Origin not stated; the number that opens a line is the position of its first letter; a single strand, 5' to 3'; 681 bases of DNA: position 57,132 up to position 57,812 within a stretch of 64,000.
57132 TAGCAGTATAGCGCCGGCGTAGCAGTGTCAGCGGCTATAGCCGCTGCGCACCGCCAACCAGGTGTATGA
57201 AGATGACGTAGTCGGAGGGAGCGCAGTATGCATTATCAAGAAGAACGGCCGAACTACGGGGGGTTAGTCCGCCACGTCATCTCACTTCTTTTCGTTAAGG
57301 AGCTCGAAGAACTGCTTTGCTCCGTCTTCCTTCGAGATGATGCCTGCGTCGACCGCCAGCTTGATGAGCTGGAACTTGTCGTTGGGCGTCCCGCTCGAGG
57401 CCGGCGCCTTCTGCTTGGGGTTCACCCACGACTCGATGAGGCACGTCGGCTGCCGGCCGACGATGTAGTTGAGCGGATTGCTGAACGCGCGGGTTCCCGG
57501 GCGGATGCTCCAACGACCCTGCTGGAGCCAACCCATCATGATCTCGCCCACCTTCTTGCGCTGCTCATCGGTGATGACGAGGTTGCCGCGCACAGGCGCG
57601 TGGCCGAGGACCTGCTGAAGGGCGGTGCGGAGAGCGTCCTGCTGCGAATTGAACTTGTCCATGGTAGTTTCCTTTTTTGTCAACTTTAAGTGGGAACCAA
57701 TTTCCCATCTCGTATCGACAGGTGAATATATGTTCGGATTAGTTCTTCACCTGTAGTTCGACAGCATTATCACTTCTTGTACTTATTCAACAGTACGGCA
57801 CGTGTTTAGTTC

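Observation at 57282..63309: Five-member paralog family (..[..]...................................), mostly behind their own cassettes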

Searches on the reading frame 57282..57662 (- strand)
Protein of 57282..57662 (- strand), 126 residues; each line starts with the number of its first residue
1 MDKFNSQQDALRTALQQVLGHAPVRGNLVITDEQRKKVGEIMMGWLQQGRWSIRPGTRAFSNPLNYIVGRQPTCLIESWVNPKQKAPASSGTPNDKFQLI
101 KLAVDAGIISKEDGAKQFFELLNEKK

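Call 6: search_protein_families(library=pfam, proteins=[window:57282-57662:-], max_evalue=1)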
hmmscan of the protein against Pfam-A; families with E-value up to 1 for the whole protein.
window:57282-57662:- (126 aa): 1 family
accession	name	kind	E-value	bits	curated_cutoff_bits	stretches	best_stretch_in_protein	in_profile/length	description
PF11855.13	DUF3375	-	0.27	10.5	28.6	1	6-49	247-287/474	Protein of unknown function (DUF3375)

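Call 7: search_protein_families(library=phrogs, proteins=[window:57282-57662:-], max_evalue=1)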
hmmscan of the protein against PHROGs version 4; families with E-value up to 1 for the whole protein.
window:57282-57662:- (126 aa): 0 families

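Call 41: find_homologous_proteins(query=window:57282-57662:-, max_evalue=0.001)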
Query window:57282-57662:- (126 aa): 43 proteins with E <= 0.001 among 50 candidates.
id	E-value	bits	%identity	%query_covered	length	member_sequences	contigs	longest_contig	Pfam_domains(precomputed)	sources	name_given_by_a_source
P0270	1.5e-78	278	100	100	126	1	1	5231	-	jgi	-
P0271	2.8e-59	216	80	100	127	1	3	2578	-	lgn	-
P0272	3.2e-56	206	77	99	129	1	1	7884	-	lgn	-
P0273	1.3e-53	198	73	99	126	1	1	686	-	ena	-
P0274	2.1e-53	197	73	100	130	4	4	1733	-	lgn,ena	-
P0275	2.8e-53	197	73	100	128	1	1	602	-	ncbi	-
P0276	2.8e-53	197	72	99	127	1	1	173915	-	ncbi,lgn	-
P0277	1.4e-51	191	70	100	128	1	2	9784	-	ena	-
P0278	2.6e-51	190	72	99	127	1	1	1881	-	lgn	-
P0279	3.6e-51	190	71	100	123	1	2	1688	-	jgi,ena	jgi:hypothetical protein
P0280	3.1e-50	187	70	98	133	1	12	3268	-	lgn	-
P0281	3.4e-50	187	69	99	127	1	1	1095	-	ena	-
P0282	8.4e-50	185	70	99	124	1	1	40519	-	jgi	jgi:hypothetical protein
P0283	1.1e-49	185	70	99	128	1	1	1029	-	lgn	-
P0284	1.2e-49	185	69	98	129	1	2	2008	-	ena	-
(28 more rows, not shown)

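Call 56: search_protein_families(library=ncbifam, proteins=[window:57282-57662:-], max_evalue=0.01)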
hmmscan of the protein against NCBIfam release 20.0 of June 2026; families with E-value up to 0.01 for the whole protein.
window:57282-57662:- (126 aa): 0 families
